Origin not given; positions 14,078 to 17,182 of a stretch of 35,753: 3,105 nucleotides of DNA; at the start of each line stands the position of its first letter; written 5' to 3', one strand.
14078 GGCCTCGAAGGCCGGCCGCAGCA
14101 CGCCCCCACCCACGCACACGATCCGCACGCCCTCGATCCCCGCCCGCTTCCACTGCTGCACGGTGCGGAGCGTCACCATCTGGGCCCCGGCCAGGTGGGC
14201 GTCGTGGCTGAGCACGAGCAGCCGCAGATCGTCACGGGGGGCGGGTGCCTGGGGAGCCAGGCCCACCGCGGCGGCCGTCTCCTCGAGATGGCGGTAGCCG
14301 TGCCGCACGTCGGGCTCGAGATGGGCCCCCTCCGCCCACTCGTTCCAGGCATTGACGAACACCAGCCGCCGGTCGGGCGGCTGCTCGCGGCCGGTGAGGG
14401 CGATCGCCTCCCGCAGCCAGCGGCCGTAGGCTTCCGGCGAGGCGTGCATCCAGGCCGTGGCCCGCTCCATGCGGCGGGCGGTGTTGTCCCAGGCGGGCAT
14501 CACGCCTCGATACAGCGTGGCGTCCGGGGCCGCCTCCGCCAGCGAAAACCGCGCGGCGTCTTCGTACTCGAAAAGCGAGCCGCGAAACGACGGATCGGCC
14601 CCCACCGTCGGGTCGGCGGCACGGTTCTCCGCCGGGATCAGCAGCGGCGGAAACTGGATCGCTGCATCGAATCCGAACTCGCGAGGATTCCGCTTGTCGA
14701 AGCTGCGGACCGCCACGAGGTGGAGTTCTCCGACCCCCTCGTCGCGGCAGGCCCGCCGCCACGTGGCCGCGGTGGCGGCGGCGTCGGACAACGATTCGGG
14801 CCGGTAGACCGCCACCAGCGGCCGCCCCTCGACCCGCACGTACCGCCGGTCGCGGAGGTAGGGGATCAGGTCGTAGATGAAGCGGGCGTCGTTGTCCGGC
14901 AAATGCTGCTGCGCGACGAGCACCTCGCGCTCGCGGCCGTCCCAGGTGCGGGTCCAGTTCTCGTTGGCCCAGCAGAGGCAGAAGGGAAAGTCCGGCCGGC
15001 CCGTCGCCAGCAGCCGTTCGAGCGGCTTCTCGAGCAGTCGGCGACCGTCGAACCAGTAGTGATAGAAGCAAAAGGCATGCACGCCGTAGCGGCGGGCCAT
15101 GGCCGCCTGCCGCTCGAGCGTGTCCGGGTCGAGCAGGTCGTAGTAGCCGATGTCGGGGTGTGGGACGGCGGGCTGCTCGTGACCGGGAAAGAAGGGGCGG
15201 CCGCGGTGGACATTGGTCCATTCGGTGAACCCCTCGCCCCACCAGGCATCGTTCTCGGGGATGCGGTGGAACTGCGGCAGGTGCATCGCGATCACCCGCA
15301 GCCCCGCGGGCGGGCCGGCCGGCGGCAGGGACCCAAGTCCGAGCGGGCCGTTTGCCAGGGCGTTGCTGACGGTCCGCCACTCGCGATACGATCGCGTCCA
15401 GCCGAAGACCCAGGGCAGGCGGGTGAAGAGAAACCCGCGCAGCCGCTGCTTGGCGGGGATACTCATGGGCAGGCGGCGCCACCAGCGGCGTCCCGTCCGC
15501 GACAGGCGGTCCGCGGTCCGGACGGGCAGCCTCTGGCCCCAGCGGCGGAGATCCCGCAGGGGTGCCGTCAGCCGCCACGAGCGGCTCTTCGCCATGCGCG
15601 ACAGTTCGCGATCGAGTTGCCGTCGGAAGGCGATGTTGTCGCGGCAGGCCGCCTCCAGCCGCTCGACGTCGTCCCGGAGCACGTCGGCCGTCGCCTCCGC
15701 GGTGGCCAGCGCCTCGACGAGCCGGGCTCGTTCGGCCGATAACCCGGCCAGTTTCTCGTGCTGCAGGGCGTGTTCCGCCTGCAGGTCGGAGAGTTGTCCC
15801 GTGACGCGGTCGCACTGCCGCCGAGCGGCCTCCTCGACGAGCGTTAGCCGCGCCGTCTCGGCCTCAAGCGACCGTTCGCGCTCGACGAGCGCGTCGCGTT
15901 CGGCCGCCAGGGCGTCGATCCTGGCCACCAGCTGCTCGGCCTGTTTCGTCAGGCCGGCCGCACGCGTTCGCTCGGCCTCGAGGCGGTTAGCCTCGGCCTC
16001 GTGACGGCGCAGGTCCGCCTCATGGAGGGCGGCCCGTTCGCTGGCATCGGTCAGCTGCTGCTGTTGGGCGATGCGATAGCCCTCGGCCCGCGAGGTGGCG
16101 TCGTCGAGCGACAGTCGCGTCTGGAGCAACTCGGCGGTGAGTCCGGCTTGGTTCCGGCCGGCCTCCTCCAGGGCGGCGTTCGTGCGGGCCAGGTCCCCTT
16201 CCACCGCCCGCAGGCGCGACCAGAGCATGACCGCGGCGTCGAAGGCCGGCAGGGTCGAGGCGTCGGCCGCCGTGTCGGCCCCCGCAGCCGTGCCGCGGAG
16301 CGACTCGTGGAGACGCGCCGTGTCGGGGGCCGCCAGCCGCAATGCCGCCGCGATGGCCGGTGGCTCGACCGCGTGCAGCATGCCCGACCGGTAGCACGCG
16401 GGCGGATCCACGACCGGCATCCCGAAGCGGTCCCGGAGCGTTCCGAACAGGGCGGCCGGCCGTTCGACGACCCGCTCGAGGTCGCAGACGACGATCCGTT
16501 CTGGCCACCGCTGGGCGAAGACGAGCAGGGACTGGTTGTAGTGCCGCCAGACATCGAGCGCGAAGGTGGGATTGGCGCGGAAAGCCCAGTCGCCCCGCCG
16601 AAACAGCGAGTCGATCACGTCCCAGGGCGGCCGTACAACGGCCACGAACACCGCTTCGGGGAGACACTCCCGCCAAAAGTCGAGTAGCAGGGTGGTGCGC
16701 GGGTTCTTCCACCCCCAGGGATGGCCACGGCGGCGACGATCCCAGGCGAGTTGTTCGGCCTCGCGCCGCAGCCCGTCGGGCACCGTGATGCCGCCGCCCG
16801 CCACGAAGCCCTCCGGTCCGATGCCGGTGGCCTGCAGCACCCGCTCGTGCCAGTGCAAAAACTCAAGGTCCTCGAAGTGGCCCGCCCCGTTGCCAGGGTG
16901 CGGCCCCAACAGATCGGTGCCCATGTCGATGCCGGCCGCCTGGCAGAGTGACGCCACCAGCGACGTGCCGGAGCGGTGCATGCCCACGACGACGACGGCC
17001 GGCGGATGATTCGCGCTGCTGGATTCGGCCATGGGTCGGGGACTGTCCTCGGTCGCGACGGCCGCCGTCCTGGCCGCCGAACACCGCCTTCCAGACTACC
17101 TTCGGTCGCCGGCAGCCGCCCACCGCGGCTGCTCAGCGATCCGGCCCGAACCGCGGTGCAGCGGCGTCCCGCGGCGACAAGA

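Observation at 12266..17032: Five-module 1588-aa enzyme with sulfotransferase, long coiled coil and three glycosyltransferase-type modules: a candidate single-protein polymerase/terminator with a sulfate cap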

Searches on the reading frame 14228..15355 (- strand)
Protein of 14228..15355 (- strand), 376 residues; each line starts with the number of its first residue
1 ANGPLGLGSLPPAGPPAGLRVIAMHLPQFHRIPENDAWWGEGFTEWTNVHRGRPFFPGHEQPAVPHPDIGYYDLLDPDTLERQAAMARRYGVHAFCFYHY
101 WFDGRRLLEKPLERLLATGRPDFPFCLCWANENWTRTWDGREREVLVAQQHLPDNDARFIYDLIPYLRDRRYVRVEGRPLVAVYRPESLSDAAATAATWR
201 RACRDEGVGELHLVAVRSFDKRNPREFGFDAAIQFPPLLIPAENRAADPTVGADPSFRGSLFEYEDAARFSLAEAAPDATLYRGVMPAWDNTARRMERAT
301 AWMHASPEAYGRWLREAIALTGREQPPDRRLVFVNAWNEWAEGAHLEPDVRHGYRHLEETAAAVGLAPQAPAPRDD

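Call 76: predict_structure(alignment_id=A4)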
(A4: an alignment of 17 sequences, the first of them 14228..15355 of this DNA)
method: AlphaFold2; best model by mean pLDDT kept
length: 376 residues; sequences in the alignment: 17
mean_pLDDT: 78.5   pTM: 0.84
mean pLDDT of the five models: 78.5, 78.0, 77.3, 77.2, 76.6
residues with pLDDT >= 90: 138; 70-90: 124; 50-70: 72; < 50: 42
segments of 3 or more residues with pLDDT < 50: 1-11, 30-35, 37-41, 137-146, 338-344
pLDDT, mean of each block of 10 residues (from residue 1): 39 79 73 48 56 73 64 76 88 89 71 87 92 54 51 81 94 97 88 94 96 90 93 77 87 87 89 90 82 64 87 96 95 72 53 85 84 53
secondary structure, 60 per line:
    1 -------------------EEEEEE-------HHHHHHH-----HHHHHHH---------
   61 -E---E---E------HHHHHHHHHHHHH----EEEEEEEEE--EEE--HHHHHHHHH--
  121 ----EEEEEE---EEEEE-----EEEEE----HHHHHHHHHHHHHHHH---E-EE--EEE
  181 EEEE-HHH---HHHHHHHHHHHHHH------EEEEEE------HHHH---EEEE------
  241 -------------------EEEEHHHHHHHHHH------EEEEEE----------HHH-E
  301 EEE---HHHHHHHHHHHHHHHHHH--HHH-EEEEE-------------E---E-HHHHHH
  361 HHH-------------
elements in order: E20-25 H33-39 H45-51 H77-89 E94-102 E105-107 H110-118 E125-130 E134-138 E144-148 H153-168 E178-184 H192-205 E212-217 H224-227 E231-234 E260-263 H264-273 E280-285 E300-303 H307-324 E331-335 H355-363

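Call 78: fold_search(model_id=the predicted structure, library=pdb)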
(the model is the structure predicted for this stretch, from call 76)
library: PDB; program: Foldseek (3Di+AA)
matches with E <= 10: 1284; with E <= 0.001: 60
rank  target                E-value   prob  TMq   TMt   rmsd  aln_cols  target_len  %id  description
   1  5ngw                  2.3e-11  1.00  0.58  0.60   8.5       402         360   14  Glycoside hydrolase-like protein (released 2018-01-31)
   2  4ad0_D                2.3e-09  1.00  0.52  0.60   7.5       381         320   14  Structure of the GH99 endo-alpha-mannosidase from Bacteriodes thetaiotaomicron in complex with BIS-TRIS-Propane (released 2012-02-01)
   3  4ad0_B                2.7e-09  1.00  0.50  0.57   7.9       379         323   14  Structure of the GH99 endo-alpha-mannosidase from Bacteriodes thetaiotaomicron in complex with BIS-TRIS-Propane (released 2012-02-01)
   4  4ad0_C                3.0e-09  1.00  0.52  0.59   7.3       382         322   14  Structure of the GH99 endo-alpha-mannosidase from Bacteriodes thetaiotaomicron in complex with BIS-TRIS-Propane (released 2012-02-01)
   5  4acz_B                8.4e-09  1.00  0.53  0.58   7.6       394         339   15  Structure of the GH99 endo-alpha-mannosidase from Bacteroides thetaiotaomicron (released 2012-02-01)
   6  5mc8_A                1.0e-08  1.00  0.55  0.59   7.8       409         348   15  Structure of the GH99 endo-alpha-mannanase from Bacteroides xylanisolvens in complex with mannose-alpha-1,3-D-glucal a (released 2017-01-11)
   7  6zfn_AAA              1.4e-08  1.00  0.56  0.60   7.7       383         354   14  Structure of an inactive E404Q variant of the catalytic domain of human endo-alpha-mannosidase MANEA in complex with (released 2020-11-18)
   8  4ad5_A                1.5e-08  1.00  0.53  0.57   9.4       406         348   16  Structure of the GH99 endo-alpha-mannosidase from Bacteroides xylanisolvens in complex with glucose-1,3-deoxymannojiri (released 2012-02-01)
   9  4acy_A                1.5e-08  1.00  0.50  0.55   7.9       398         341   15  Selenomethionine derivative of the GH99 endo-alpha-mannosidase from Bacteroides thetaiotaomicron (released 2012-02-01)
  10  4ad1                  2.1e-08  1.00  0.53  0.57   9.2       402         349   15  Structure of the GH99 endo-alpha-mannosidase from Bacteroides xylanisolvens (released 2012-02-01)
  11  6fwq_A                2.2e-08  1.00  0.53  0.58   8.3       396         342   15  Structure of an E333Q variant of the GH99 endo-alpha-mannanase from Bacteroides xylanisolvens in complex with alpha-1, (released 2019-09-18)
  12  6zdf_C                2.5e-08  1.00  0.55  0.57   7.6       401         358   14  Structure of the catalytic domain of human endo-alpha-mannosidase MANEA in complex with HEPES (released 2020-11-18)
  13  4v28_A                2.7e-08  1.00  0.52  0.56   9.6       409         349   14  Structure of an E333Q variant of the GH99 endo-alpha-mannanase from Bacteroides xylanisolvens in complex with Man-Man- (released 2014-12-24)
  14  4ad0_A                2.8e-08  1.00  0.52  0.60   7.6       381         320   14  Structure of the GH99 endo-alpha-mannosidase from Bacteriodes thetaiotaomicron in complex with BIS-TRIS-Propane (released 2012-02-01)
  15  5m3w_A                3.2e-08  1.00  0.55  0.58   9.1       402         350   15  Structure of the GH99 endo-alpha-mannanase from Bacteroides xylanisolvens in complex with mannose-alpha-1,3-1,2-dideox (released 2017-01-11)
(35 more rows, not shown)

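Call 86: search_solved_structures(query=A5, max_evalue=10, show_alignments=3)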
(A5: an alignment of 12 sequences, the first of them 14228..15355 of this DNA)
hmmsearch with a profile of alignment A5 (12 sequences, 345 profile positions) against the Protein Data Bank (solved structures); distinct sequences matched with E-value up to 10: 11.
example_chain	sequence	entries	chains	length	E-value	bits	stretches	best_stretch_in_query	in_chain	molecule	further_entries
5ngw_A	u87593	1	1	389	9.9e-06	28.1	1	140-332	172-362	OpGH99A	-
5lyr_A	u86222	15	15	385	0.086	15.1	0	306-335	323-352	Glycosyl hydrolase family 71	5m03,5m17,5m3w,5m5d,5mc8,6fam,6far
4ad1_A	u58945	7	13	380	0.092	15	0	306-335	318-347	GLYCOSYL HYDROLASE FAMILY 71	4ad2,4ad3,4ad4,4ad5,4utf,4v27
4acz_B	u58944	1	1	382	0.21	13.8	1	308-332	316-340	ENDO-ALPHA-MANNOSIDASE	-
4acy_A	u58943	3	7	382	0.22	13.8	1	308-332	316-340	ENDO-ALPHA-MANNOSIDASE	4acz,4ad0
3b6u_A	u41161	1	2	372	0.41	12.9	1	154-306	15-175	Kinesin-like protein KIF3B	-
8tpu_A9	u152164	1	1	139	0.43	12.8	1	128-210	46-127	60S ribosomal protein L35ae, putative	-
3jbn_A9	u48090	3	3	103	0.84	11.9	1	131-210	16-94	60S ribosomal protein eL33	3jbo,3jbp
6k53_A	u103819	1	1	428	0.86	11.8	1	108-175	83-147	GH6 cellobiohydrolase, HMCEL6A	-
6k52_A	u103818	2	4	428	1.2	11.4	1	121-175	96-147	GH6 cellobiohydrolase, HMCEL6A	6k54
6k55_A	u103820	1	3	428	1.3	11.3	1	121-175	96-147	Glucanase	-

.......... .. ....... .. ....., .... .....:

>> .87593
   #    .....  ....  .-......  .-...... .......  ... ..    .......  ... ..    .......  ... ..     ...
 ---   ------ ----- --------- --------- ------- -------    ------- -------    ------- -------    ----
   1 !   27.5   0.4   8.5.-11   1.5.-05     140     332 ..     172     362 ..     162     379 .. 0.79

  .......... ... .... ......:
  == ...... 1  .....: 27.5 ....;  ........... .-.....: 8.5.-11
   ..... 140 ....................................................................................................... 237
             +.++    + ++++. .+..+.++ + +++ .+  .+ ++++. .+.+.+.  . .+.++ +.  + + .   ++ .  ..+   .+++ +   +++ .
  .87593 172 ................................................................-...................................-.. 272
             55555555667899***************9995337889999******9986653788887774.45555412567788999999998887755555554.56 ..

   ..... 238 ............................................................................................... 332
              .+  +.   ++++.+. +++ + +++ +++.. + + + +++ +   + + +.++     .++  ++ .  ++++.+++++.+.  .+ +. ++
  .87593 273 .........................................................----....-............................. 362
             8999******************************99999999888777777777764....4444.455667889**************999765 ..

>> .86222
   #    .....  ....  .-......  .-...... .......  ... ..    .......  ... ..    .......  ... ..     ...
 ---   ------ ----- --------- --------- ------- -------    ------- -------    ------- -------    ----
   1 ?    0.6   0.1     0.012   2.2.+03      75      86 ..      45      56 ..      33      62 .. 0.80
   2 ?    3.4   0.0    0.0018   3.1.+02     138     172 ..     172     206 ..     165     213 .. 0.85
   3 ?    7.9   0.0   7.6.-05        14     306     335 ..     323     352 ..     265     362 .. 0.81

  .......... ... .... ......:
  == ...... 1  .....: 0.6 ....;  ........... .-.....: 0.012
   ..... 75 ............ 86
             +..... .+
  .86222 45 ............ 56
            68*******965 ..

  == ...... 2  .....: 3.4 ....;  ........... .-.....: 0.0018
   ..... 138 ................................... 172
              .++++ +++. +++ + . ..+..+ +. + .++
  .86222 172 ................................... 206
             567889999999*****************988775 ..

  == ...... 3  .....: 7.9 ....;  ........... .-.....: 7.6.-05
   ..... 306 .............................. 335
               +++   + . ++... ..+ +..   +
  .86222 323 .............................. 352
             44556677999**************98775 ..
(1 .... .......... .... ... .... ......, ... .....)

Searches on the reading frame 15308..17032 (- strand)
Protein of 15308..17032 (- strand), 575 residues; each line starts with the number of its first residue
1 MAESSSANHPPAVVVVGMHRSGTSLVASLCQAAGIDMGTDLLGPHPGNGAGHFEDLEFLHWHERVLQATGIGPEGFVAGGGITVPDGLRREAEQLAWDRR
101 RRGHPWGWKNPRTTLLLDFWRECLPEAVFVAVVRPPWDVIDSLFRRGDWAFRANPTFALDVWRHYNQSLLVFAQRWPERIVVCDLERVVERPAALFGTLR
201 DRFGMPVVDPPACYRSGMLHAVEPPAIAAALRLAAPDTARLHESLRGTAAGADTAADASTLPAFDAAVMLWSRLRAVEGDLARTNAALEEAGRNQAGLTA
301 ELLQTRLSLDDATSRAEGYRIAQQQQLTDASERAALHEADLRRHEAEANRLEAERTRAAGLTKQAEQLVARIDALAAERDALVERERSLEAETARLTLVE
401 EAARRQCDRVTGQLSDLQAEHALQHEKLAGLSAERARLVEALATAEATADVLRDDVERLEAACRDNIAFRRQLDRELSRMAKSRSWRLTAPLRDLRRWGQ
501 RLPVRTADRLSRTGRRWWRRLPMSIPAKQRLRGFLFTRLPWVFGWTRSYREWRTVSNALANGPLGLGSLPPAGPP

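Call 57: predict_structure(alignment_id=A2)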
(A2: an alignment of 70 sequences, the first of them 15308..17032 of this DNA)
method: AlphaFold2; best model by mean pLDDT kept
length: 575 residues; sequences in the alignment: 70
mean_pLDDT: 81.8   pTM: 0.59
mean pLDDT of the five models: 81.8, 81.4, 80.7, 80.2, 80.1
residues with pLDDT >= 90: 225; 70-90: 239; 50-70: 82; < 50: 29
segments of 3 or more residues with pLDDT < 50: 1-5, 249-253, 388-395, 569-575
pLDDT, mean of each block of 10 residues (from residue 1): 58 95 92 90 66 86 96 87 96 97 95 97 97 95 91 93 96 96 93 95 95 72 79 89 79 51 84 91 88 91 92 91 90 89 86 76 66 58 48 51 53 63 78 85 87 87 87 86 74 71 75 81 86 85 76 80 53 41
secondary structure, 60 per line:
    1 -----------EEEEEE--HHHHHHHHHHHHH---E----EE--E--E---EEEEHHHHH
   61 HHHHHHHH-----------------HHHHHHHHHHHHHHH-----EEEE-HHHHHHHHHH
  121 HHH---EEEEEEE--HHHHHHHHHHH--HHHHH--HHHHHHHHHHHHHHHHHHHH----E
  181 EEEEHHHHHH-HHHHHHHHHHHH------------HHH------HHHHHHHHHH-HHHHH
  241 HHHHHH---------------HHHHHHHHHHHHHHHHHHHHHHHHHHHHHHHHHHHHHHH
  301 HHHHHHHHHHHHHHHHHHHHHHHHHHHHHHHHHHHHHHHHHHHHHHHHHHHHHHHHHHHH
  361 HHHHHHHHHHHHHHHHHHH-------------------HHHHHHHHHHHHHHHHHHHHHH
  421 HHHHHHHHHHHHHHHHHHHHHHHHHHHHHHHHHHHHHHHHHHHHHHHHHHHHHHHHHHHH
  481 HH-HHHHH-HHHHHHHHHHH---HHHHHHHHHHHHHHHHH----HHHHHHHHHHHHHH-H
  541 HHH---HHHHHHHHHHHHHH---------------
elements in order: E12-17 H20-32 E52-55 H56-68 H86-100 E106-109 H111-123 E127-133 H136-146 H149-153 H156-175 E180-184 H185-190 H192-203 H225-234 H236-246 H262-379 H399-482 H484-488 H490-500 H504-520 H525-538 H540-543 H547-560

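Call 59: fold_search(model_id=the predicted structure, library=pdb)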
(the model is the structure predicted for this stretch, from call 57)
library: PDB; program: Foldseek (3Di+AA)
matches with E <= 10: 629; with E <= 0.001: 17
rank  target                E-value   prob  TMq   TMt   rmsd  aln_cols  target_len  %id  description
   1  4gox                  2.9e-07  1.00  0.23  0.44  12.2       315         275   16  Sulfotransferase Domain from the Synechococcus PCC 7002 Olefin Synthase (released 2012-10-17)
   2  8w5z_A                4.3e-06  1.00  0.28  0.44  11.6       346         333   16  Crystal structure of tick tyrosylprotein sulfotransferase reveals the activation mechanism of tick anticoagulant prote (released 2024-04-10)
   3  2zq5                  5.0e-06  1.00  0.22  0.33  11.2       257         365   16  Crystal structure of sulfotransferase STF1 from Mycobacterium tuberculosis H37Rv (type1 form) (released 2009-09-29)
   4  4gbm                  6.2e-06  1.00  0.22  0.42   9.8       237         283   15  Sulfotransferase Domain from the Curacin Biosynthetic Pathway (released 2012-10-17)
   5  3ap3_C                6.9e-06  1.00  0.24  0.46   7.2       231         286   15  Crystal structure of human tyrosylprotein sulfotransferase-2 complexed with PAP (released 2011-10-26)
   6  3ap3_B                8.1e-06  1.00  0.25  0.46   8.5       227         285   17  Crystal structure of human tyrosylprotein sulfotransferase-2 complexed with PAP (released 2011-10-26)
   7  9wwe                  1.1e-05  1.00  0.23  0.40   8.0       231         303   17  Crystal structure of human tyrosylprotein sulfotransferase 2 (TPST2) in cation-bound state (released 2025-12-31)
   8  5wri_A                1.2e-05  1.00  0.26  0.49   7.1       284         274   14  Crystal structure of human tyrosylprotein sulfotransferase-1 complexed with PAP and C4 peptide (released 2017-09-13)
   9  3ap1_B                1.7e-05  1.00  0.24  0.42   6.3       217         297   17  Crystal structure of human tyrosylprotein sulfotransferase-2 complexed with PAP and C4 peptide (released 2011-10-26)
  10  3ap3_A                1.8e-05  1.00  0.24  0.44   7.7       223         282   16  Crystal structure of human tyrosylprotein sulfotransferase-2 complexed with PAP (released 2011-10-26)
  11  5wrj_A                1.8e-05  1.00  0.24  0.45   6.3       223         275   15  Crystal structure of human tyrosylprotein sulfotransferase-1 complexed with PAP and gastrin peptide (released 2017-09-06)
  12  3ap2_B                2.3e-05  1.00  0.24  0.44   5.4       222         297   18  Crystal structure of human tyrosylprotein sulfotransferase-2 complexed with PAP,C4 peptide, and phosphate ion (released 2011-10-26)
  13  5wrj_C                2.4e-05  1.00  0.23  0.45   6.3       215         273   16  Crystal structure of human tyrosylprotein sulfotransferase-1 complexed with PAP and gastrin peptide (released 2017-09-06)
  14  3ap1_A                3.7e-05  1.00  0.24  0.42   7.4       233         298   17  Crystal structure of human tyrosylprotein sulfotransferase-2 complexed with PAP and C4 peptide (released 2011-10-26)
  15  3ap2_A                7.0e-05  1.00  0.23  0.41   7.2       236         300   15  Crystal structure of human tyrosylprotein sulfotransferase-2 complexed with PAP,C4 peptide, and phosphate ion (released 2011-10-26)
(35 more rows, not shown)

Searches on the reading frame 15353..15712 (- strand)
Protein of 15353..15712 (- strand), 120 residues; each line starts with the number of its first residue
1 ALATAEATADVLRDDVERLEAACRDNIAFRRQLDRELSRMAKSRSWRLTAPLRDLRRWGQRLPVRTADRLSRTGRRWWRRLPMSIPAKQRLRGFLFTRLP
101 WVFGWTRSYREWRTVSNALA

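Call 82: search_solved_structures(query=window:15353-15712:-, max_evalue=10, show_alignments=2)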
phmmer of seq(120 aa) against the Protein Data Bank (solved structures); distinct sequences matched with E-value up to 10: 1.
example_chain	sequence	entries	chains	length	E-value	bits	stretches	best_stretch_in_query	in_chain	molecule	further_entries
2ypr_A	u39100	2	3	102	1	12.8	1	45-84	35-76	PROTEIN FEV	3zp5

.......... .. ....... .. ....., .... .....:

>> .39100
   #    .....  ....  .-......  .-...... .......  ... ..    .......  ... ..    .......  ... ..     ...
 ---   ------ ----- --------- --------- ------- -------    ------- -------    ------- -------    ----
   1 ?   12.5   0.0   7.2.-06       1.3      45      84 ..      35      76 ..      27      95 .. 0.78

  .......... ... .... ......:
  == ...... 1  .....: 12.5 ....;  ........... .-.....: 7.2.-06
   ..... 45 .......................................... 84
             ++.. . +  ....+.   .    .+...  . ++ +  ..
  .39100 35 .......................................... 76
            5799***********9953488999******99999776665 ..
